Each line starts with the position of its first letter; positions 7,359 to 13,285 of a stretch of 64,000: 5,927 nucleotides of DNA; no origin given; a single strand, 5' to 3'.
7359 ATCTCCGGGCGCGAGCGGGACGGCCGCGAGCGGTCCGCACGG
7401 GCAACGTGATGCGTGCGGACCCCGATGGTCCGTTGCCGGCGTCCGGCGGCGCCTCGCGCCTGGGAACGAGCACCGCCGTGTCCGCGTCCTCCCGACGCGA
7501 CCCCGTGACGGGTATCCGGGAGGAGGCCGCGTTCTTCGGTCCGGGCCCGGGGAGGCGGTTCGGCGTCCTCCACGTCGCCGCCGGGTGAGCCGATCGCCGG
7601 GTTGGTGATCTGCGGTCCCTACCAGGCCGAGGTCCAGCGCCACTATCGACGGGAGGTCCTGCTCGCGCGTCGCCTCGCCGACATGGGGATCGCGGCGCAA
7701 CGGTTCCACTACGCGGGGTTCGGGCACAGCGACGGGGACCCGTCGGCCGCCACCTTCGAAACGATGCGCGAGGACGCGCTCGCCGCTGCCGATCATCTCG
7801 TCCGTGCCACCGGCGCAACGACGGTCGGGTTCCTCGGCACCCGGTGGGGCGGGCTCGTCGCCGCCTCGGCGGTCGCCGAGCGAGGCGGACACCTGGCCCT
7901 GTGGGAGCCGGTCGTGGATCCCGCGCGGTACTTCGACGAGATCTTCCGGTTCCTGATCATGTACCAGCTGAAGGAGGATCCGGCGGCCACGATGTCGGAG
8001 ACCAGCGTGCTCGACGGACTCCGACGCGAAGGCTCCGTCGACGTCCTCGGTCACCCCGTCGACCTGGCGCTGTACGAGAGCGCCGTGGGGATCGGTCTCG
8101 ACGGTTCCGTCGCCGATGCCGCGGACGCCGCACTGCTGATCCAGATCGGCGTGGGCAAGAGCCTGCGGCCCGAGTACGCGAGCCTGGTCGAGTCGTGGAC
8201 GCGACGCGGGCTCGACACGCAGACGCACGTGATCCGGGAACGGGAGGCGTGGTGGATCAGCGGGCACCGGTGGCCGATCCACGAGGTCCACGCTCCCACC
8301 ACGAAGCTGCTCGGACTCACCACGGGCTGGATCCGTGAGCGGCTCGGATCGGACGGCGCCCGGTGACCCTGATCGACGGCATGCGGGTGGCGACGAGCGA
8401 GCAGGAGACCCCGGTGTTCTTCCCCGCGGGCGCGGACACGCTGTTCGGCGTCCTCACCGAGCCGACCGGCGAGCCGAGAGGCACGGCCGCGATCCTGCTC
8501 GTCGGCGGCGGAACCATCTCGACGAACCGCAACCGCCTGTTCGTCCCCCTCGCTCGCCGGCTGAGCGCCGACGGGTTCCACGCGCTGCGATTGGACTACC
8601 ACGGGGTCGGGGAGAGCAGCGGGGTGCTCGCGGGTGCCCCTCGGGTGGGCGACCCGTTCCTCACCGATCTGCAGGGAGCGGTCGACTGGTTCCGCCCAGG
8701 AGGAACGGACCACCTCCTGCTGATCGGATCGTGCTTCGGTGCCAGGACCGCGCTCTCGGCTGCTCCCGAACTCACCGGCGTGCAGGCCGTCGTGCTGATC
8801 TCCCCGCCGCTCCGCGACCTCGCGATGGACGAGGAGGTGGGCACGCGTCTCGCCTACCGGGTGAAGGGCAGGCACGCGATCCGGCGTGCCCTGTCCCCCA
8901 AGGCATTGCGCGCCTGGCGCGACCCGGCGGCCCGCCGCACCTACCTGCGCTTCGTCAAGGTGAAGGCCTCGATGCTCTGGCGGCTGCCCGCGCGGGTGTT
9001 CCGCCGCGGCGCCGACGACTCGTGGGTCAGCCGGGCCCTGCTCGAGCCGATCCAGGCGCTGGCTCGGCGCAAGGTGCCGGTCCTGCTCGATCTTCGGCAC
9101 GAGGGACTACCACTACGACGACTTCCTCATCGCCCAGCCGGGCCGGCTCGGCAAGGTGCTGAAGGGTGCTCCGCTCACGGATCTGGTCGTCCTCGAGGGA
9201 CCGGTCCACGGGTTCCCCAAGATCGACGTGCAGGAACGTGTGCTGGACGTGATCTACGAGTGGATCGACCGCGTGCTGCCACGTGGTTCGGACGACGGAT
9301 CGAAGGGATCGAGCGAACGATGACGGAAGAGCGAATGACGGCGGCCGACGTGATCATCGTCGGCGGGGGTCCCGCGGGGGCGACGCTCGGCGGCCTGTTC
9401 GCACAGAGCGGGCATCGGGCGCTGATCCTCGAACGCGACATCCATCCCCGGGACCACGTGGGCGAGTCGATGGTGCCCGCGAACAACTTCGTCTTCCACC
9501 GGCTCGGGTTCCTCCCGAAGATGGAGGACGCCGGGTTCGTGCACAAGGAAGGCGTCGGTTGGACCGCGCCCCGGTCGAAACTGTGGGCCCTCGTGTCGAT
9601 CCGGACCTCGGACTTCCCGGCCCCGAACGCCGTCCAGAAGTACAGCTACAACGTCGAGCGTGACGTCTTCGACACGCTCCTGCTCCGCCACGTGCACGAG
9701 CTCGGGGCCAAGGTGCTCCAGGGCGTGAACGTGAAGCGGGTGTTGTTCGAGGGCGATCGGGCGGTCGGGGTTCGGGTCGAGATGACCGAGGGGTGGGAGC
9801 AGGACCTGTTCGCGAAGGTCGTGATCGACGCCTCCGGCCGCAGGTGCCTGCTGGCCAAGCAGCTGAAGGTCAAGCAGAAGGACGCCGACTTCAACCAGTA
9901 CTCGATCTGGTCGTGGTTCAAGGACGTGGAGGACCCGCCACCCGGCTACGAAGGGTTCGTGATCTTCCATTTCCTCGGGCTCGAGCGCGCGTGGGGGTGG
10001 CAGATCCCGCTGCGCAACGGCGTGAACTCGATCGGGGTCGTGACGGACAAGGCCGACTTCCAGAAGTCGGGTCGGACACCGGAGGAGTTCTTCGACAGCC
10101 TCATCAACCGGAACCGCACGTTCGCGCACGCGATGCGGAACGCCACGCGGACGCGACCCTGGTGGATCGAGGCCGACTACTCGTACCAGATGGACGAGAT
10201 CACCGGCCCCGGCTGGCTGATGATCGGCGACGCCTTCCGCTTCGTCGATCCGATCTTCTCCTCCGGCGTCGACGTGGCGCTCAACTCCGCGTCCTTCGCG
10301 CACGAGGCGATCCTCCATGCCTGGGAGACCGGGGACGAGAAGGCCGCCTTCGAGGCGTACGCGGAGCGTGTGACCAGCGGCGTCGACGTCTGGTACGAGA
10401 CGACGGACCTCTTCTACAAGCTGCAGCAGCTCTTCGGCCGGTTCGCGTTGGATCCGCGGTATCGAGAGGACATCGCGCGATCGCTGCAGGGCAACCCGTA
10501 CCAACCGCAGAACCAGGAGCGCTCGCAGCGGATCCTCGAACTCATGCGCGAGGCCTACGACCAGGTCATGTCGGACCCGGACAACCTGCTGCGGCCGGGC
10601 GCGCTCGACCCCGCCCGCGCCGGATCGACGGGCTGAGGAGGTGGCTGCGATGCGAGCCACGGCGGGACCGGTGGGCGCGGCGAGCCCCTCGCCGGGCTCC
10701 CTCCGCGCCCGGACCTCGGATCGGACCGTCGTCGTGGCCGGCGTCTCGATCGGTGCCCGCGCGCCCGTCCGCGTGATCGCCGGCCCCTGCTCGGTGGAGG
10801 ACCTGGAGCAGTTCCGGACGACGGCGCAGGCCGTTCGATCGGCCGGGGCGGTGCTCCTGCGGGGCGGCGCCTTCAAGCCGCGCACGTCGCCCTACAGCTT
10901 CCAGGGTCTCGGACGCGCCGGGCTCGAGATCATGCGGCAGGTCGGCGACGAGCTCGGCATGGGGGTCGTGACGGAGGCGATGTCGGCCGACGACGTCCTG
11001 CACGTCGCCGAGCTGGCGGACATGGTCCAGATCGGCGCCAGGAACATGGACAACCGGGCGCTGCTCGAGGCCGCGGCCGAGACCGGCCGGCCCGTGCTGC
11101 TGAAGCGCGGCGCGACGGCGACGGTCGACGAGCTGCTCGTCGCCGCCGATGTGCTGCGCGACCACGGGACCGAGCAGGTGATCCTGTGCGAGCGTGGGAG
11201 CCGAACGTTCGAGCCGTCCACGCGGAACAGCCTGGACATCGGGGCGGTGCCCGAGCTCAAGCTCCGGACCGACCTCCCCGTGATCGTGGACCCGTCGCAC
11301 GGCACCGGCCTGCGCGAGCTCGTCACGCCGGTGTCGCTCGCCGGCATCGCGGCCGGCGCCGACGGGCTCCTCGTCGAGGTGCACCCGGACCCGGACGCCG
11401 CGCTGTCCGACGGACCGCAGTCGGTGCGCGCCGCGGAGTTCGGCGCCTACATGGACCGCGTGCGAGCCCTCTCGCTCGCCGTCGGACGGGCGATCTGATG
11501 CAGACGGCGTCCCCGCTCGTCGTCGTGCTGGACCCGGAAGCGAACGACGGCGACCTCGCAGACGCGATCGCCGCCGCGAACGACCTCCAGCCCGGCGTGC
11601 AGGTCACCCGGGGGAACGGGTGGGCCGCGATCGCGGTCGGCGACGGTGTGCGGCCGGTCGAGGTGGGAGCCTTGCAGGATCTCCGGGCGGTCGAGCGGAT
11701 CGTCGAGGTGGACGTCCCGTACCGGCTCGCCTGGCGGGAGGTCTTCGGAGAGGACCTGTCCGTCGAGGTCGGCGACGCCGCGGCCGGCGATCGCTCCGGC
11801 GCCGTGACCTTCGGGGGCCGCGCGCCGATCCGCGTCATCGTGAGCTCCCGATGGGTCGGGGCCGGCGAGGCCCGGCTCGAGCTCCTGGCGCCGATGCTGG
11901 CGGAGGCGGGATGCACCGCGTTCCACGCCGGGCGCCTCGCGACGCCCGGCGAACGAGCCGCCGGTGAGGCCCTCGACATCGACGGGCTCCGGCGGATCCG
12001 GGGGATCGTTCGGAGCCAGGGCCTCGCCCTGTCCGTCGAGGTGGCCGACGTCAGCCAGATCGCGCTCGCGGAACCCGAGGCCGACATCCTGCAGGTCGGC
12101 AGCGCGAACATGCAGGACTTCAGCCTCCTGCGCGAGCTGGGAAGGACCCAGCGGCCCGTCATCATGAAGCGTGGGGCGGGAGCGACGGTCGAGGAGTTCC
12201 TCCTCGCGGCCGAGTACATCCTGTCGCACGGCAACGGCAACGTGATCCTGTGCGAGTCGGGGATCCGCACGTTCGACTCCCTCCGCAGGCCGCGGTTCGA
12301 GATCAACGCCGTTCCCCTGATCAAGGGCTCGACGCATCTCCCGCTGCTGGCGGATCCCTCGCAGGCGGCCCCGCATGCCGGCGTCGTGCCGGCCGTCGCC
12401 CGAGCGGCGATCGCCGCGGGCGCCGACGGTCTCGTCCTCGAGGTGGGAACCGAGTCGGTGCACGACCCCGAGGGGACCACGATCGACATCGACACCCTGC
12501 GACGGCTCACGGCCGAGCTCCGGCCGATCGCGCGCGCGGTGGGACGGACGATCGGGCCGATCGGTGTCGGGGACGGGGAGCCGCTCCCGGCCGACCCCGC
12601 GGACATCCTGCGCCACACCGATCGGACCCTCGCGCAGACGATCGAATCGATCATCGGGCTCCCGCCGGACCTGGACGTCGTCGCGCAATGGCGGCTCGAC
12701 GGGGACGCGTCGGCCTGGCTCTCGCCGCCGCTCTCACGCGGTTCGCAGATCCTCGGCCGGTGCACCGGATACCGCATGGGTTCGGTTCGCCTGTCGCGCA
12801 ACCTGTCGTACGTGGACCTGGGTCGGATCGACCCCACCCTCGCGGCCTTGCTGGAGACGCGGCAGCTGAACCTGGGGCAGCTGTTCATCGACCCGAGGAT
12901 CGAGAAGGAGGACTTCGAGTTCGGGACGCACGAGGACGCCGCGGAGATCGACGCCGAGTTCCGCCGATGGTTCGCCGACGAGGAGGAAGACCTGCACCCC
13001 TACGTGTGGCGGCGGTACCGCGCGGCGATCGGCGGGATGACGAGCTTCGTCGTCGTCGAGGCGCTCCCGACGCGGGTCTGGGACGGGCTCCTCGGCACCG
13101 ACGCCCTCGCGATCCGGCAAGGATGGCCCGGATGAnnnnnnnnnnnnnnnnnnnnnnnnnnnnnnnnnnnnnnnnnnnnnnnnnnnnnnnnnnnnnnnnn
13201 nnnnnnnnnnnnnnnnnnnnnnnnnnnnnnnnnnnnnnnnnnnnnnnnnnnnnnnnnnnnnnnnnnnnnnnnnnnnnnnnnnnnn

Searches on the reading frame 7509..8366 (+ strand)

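Call 30: search_protein_families(library=pfam, proteins=[window:7509-8366:+], max_evalue=0.0001)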
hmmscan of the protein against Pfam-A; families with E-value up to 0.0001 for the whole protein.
window:7509-8366:+ (285 aa): 1 family
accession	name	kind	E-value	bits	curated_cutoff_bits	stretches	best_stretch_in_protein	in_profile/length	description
PF12146.15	Hydrolase_4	-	6.2e-08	32.7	27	1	44-141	15-116/239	Serine aminopeptidase, S33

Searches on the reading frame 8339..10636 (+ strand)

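Call 30: search_protein_families(library=pfam, proteins=[window:8339-10636:+], max_evalue=0.0001)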
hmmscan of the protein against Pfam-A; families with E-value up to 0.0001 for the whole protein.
window:8339-10636:+ (765 aa): 5 families
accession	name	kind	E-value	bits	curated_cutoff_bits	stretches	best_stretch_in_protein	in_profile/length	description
PF04820.20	Trp_halogenase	-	1e-18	67.9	21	1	424-696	140-389/458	Tryptophan halogenase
PF01494.25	FAD_binding_3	-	3.6e-13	49.9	22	1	336-663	2-323/349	FAD binding domain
PF12146.15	Hydrolase_4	-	2.6e-08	33.9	27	1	67-202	19-158/239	Serine aminopeptidase, S33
PF12831.13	FAD_oxidored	-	7.3e-08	32.6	27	1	337-501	1-146/416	FAD dependent oxidoreductase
PF00561.26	Abhydrolase_1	-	6.5e-05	23.1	25.8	0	53-191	4-137/245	alpha/beta hydrolase fold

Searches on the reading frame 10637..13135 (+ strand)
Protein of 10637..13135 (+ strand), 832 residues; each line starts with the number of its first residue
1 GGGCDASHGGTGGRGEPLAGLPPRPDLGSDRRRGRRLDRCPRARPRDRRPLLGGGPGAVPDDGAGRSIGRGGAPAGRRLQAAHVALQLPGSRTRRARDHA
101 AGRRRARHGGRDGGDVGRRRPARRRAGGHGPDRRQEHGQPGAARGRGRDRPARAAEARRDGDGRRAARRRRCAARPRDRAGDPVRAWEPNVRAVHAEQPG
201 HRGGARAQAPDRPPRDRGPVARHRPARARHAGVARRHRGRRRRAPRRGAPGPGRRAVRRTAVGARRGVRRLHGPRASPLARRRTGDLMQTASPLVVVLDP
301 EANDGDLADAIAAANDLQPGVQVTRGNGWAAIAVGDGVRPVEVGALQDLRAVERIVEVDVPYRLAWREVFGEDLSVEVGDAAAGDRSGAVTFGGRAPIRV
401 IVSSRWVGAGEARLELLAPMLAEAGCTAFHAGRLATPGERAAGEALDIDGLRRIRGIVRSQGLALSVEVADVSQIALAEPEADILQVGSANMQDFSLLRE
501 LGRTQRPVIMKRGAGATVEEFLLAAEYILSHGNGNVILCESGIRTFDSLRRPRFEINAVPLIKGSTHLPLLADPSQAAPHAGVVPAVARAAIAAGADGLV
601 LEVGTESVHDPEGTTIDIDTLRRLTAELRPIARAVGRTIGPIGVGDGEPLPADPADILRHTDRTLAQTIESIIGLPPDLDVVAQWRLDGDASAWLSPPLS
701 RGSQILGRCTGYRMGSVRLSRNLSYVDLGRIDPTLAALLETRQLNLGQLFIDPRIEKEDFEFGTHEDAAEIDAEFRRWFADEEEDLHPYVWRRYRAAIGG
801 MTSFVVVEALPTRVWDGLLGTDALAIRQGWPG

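Call 30: search_protein_families(library=pfam, proteins=[window:10637-13135:+], max_evalue=0.0001)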
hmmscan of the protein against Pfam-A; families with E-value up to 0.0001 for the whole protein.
window:10637-13135:+ (832 aa): 2 families
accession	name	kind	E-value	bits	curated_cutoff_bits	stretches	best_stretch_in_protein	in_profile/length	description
PF00793.26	DAHP_synth_1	-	3.9e-30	105.1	25.5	1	451-605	76-236/270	DAHP synthetase I family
PF03102.20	NeuB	-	5.1e-05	23.3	22.1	1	447-539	54-146/241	NeuB family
